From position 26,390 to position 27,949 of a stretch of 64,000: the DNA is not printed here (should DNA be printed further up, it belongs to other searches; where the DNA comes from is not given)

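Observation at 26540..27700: N-terminal region of the 1175-aa protein resembles a GH56 (animal-type) hyaluronidase fold, with the canonical catalytic Glu position altered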

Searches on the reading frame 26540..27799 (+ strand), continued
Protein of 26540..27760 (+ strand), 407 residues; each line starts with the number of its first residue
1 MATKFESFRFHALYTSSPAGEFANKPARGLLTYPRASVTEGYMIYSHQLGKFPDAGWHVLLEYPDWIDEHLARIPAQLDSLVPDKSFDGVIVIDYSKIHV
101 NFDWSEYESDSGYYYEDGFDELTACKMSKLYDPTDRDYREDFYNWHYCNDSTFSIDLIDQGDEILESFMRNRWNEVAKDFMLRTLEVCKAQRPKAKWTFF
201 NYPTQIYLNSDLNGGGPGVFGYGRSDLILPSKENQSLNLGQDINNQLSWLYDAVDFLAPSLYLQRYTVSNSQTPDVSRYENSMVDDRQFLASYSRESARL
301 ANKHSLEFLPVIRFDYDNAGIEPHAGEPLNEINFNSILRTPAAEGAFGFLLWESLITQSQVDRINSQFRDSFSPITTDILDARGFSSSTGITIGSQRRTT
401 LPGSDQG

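Call 49: find_related_loci(query=A3, collection=genome_contigs, flank=4000)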
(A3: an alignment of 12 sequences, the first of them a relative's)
Query A3 (450 aa) in genome_contigs; peptide patterns used: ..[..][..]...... (x = any residue, [..] = any of these).
41 stretches matched a pattern; 31 encode a relative of the query (tblastn E <= 1e-3); 31 distinct loci.
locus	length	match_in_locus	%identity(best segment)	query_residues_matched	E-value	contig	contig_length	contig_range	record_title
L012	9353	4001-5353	87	1-450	0e+0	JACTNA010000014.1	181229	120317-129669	MAG: Planctomycetota bacterium isolate BJ19 scaffold_56, whole genome shotgun sequence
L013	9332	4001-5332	85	7-450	0e+0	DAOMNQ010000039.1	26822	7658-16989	MAG TPA_asm: Phycisphaerales bacterium isolate AMR_MDS_5908 NODE_823_length_26822_cov_4.586356, whole genome shotgun seq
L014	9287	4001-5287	84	18-450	0e+0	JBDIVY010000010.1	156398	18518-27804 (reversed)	MAG: Phycisphaerales bacterium isolate Bin_30 NODE_75_length_156398_cov_10.204472, whole genome shotgun sequence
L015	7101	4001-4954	47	52-371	8e-97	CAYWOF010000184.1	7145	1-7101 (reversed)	MAG TPA_asm: uncultured Phycisphaeraceae bacterium isolate binchicken_co16_342 genome assembly, contig: NODE_17176_lengt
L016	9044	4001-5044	36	7-362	3e-65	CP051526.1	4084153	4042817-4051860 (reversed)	MAG: Tepidisphaera sp. isolate AFA_KM1/D3c chromosome, complete genome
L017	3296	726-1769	36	7-362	4e-64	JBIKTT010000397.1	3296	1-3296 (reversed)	MAG: Phycisphaerales bacterium isolate ME2015-07-30_3300044647_group6_bin143 Rohwer_bin1616_scaffold_60077_c1, whole gen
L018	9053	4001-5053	35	12-368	6e-61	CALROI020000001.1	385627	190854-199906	MAG: Phycisphaera mikurensis NBRC 102666 isolate JJ-K1D7-64-2-mx-bin571 genome assembly, contig: JJ-K1D7-64-C1, whole ge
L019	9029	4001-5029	36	29-381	2e-57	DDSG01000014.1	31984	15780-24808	MAG TPA_asm: Phycisphaerales bacterium UBA2396 UBA2396_contig_14606, whole genome shotgun sequence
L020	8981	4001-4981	34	29-362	3e-54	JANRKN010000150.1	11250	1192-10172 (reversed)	MAG: Planctomycetota bacterium isolate bins.49 k141_2762142, whole genome shotgun sequence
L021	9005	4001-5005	32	8-357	9e-52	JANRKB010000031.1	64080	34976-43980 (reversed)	MAG: Planctomycetota bacterium isolate bins.472 k141_2512210, whole genome shotgun sequence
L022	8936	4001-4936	33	50-360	2e-50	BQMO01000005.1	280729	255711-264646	MAG: Phycisphaerae bacterium HBSAPP03 DNA, sequence05, whole genome shotgun sequence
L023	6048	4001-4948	33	48-369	2e-48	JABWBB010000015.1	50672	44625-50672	MAG: Phycisphaerales bacterium isolate MAG_19 scaffold_533, whole genome shotgun sequence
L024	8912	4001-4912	34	59-361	1e-47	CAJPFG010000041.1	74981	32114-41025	Phycisphaerales bacterium genome assembly, contig: PHYC_41, whole genome shotgun sequence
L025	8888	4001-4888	33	64-360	2e-45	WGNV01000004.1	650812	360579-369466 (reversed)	MAG: Tepidisphaera sp. isolate RI_211 c_000000024134, whole genome shotgun sequence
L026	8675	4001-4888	32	64-360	2e-43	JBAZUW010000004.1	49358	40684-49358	MAG: Phycisphaerales bacterium isolate SO_2017_GW1_238 NODE_3521_length_49358_cov_0.927850_OW334_2017, whole genome shot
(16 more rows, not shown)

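Call 55: search_protein_families(library=pfam, proteins=[P0004, P0005, P0006, P0013, P0034, P0022, P0001, P0002, P0007, P0010], max_evalue=0.01)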
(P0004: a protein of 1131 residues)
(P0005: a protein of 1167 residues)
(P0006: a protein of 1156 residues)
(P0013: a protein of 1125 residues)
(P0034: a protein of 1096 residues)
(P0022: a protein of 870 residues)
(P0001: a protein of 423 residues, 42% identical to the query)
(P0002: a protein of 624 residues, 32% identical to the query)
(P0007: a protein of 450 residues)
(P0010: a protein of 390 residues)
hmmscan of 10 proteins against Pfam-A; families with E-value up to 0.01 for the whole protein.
P0004 (1131 aa): 1 family
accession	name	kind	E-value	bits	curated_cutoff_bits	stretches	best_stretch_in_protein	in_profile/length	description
PF01630.24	Glyco_hydro_56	-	1.7e-13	50.7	23.2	2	162-351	145-307/335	Hyaluronidase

P0005 (1167 aa): 1 family
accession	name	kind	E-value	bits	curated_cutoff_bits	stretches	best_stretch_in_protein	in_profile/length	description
PF01630.24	Glyco_hydro_56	-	1.9e-06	27.5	23.2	1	168-363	146-312/335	Hyaluronidase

P0006 (1156 aa): 1 family
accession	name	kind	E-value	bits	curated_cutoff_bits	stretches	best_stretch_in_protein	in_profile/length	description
PF01630.24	Glyco_hydro_56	-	1.7e-09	37.5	23.2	1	162-302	142-267/335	Hyaluronidase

P0013 (1125 aa): 1 family
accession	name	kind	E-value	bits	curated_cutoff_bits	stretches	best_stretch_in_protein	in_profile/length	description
PF01630.24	Glyco_hydro_56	-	0.00087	18.8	23.2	0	157-329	148-297/335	Hyaluronidase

P0034 (1096 aa): 1 family
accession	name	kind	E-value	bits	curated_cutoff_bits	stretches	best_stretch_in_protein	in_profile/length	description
PF01630.24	Glyco_hydro_56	-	8.4e-09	35.2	23.2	1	105-249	146-266/335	Hyaluronidase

P0022 (870 aa): 1 family
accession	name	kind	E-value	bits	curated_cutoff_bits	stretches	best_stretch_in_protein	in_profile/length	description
PF01630.24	Glyco_hydro_56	-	1e-09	38.2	23.2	1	149-343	139-310/335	Hyaluronidase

P0001 (423 aa): 1 family
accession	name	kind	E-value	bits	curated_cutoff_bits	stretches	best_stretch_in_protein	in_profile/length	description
PF01630.24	Glyco_hydro_56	-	3e-20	72.9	23.2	2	164-382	141-332/335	Hyaluronidase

P0002 (624 aa): 1 family
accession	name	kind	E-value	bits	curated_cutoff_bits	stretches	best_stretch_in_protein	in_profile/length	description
PF01630.24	Glyco_hydro_56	-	7.9e-31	107.7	23.2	1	64-402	5-329/335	Hyaluronidase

P0007 (450 aa): 1 family
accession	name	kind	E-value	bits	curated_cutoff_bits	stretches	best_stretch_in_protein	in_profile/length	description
PF01630.24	Glyco_hydro_56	-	1.1e-35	123.6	23.2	1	58-342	42-305/335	Hyaluronidase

P0010 (390 aa): 1 family
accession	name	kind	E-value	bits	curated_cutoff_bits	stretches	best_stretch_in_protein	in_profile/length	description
PF01630.24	Glyco_hydro_56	-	1.8e-37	129.5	23.2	1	76-383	42-332/335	Hyaluronidase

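Call 71: find_related_loci(query=A3, collection=viral_contigs, flank=10000)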
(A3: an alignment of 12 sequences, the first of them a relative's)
Query A3 (450 aa) in viral_contigs; peptide patterns used: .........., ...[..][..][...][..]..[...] (x = any residue, [..] = any of these).
57 stretches matched a pattern; 1 encode a relative of the query (tblastn E <= 1e-3); 1 distinct loci.
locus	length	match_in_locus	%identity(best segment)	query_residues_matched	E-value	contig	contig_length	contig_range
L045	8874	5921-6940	22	1-367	4e-21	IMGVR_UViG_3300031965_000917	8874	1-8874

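Call 75: search_protein_families(library=pfam, proteins=[L006:13405-17730:+], max_evalue=0.01)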
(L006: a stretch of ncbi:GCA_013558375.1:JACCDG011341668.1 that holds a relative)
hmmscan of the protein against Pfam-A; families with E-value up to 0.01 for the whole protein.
L006:13405-17730:+ (1442 aa): 0 families

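Call 81: search_protein_families(library=pfam, proteins=[L016:2258-3613:-, L016:5689-8052:-, L016:8037-9029:-, L016:688-1737:+, L016:5277-6134:-, L018:2276-3622:-, L018:5698-7926:-, L018:7901-9016:-, L018:3944-5182:+], max_evalue=0.0001)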
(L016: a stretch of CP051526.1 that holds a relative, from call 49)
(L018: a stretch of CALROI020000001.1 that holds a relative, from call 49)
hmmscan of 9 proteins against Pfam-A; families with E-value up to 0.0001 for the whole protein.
L016:2258-3613:- (451 aa): 0 families

L016:5689-8052:- (787 aa): 3 families
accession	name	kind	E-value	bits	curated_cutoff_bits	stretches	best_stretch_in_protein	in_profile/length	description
PF00501.34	AMP-binding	-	2.1e-77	261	29.9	1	213-604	16-382/384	AMP-binding enzyme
PF13193.12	AMP-binding_C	-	7.1e-26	91.4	24.5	1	665-750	1-76/76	AMP-binding enzyme C-terminal domain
PF16177.11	ACAS_N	-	1.5e-23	82.8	27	1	124-177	1-55/55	Acetyl-coenzyme A synthetase N-terminus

L016:8037-9029:- (330 aa): 0 families

L016:688-1737:+ (350 aa): 0 families

L016:5277-6134:- (285 aa): 0 families

L018:2276-3622:- (448 aa): 0 families

L018:5698-7926:- (742 aa): 3 families
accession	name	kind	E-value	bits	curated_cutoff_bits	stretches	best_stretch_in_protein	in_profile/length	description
PF00501.34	AMP-binding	-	8.1e-77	259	29.9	1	169-559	17-382/384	AMP-binding enzyme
PF13193.12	AMP-binding_C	-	2.2e-26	93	24.5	1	620-705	1-76/76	AMP-binding enzyme C-terminal domain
PF16177.11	ACAS_N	-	8.7e-25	86.7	27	1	77-130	1-55/55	Acetyl-coenzyme A synthetase N-terminus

L018:7901-9016:- (371 aa): 1 family
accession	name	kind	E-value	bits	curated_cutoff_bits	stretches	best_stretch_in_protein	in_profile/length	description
PF07995.17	GSDH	-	2.8e-29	102.9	25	1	53-247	110-278/332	Glucose / Sorbosone dehydrogenase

L018:3944-5182:+ (413 aa): 1 family
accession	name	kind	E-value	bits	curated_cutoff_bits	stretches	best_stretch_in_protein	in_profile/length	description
PF01630.24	Glyco_hydro_56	-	2.7e-35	122.3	23.2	1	70-344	43-305/335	Hyaluronidase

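Call 87: fold_search(model_id=the predicted structure, library=viral)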
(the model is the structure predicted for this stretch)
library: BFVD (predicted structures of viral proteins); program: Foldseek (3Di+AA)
matches with E <= 10: 333; with E <= 0.001: 1
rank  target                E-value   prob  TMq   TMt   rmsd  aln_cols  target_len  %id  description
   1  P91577                1.0e-04  0.96  0.29  0.15  30.7       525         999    9  Spheroidin [Choristoneura fumiferana entomopoxvirus]
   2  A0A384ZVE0            2.4e-03  0.95  0.31  0.25  11.2       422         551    8  (no name in the UniProt tables at hand)
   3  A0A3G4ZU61            4.0e-03  0.97  0.26  0.29  11.7       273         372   11  GH18 domain-containing protein [Edafosvirus sp.]
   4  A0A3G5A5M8            4.5e-03  0.99  0.31  0.29   8.5       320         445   12  GH18 domain-containing protein [Hyperionvirus sp.]
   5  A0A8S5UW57            1.3e-02  0.85  0.33  0.32  12.6       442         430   10  Endoglucanase, glycoside hydrolase family 5, TIM barrel, HYDROLASE.1A [Siphoviridae sp. ctgaU3]
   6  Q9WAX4                1.5e-02  0.54  0.26  0.15  11.7       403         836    8  VChti-1 [Chlorella virus]
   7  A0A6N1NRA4            2.5e-02  0.57  0.33  0.30  16.2       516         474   10  GH18 domain-containing protein [Tupanvirus deep ocean]
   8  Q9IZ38                3.9e-02  0.28  0.20  0.11  16.4       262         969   13  Spheroidin [Anacridium aegyptium entomopoxvirus]
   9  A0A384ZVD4            7.0e-02  0.41  0.29  0.19  12.8       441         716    9  (no name in the UniProt tables at hand)
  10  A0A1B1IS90            7.4e-02  0.28  0.26  0.33  12.8       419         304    9  (no name in the UniProt tables at hand)
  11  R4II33                7.4e-02  0.23  0.19  0.26   9.1       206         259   14  (no name in the UniProt tables at hand)
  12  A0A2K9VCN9            7.9e-02  0.47  0.36  0.28  12.4       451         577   11  Glycosyl hydrolase [Lactobacillus phage Bacchae]
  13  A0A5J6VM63            1.1e-01  0.18  0.26  0.26  16.0       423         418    8  UV-endonuclease (Fragment) [Megaviridae environmental sample]
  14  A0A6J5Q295            1.1e-01  0.15  0.16  0.23  12.5       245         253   12  N-acetylneuraminic acid synthase, N-terminal [uncultured Caudovirales phage]
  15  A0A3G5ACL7            1.3e-01  0.33  0.30  0.27  20.1       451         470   10  Carbohydrate binding domain-containing protein [Hyperionvirus sp.]
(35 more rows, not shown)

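Call 90: search_solved_structures(query=P0088, max_evalue=0.001)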
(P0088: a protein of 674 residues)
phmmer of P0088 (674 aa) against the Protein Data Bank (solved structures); distinct sequences matched with E-value up to 0.001: 4.
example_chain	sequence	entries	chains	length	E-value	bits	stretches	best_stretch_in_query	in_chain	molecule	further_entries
1fcq_A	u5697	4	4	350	9.1e-97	328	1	24-330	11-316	HYALURONOGLUCOSAMINIDASE | HYALURONONGLUCOSAMINIDASE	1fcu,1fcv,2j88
2atm_A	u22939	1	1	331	1.1e-95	324.4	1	26-331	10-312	Hyaluronoglucosaminidase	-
2pe4_A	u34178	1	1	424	1.4e-49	172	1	19-331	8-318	Hyaluronidase-1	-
9jub_A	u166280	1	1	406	2e-48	168.2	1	339-656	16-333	Hyaluronidase PH-20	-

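Call 91: search_solved_structures(query=L018:3944-5182:+, max_evalue=0.001, show_alignments=1)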
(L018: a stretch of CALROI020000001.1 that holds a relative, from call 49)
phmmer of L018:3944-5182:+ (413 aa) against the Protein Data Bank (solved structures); distinct sequences matched with E-value up to 0.001: 4.
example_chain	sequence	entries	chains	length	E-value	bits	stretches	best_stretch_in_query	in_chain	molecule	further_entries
1fcq_A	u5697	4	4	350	1.3e-17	67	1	98-366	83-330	HYALURONOGLUCOSAMINIDASE | HYALURONONGLUCOSAMINIDASE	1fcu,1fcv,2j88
2atm_A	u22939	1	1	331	6.6e-17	64.6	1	99-347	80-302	Hyaluronoglucosaminidase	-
2pe4_A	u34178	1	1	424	2.5e-16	62.7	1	46-305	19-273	Hyaluronidase-1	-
9jub_A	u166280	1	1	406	3.9e-13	52.2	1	75-343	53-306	Hyaluronidase PH-20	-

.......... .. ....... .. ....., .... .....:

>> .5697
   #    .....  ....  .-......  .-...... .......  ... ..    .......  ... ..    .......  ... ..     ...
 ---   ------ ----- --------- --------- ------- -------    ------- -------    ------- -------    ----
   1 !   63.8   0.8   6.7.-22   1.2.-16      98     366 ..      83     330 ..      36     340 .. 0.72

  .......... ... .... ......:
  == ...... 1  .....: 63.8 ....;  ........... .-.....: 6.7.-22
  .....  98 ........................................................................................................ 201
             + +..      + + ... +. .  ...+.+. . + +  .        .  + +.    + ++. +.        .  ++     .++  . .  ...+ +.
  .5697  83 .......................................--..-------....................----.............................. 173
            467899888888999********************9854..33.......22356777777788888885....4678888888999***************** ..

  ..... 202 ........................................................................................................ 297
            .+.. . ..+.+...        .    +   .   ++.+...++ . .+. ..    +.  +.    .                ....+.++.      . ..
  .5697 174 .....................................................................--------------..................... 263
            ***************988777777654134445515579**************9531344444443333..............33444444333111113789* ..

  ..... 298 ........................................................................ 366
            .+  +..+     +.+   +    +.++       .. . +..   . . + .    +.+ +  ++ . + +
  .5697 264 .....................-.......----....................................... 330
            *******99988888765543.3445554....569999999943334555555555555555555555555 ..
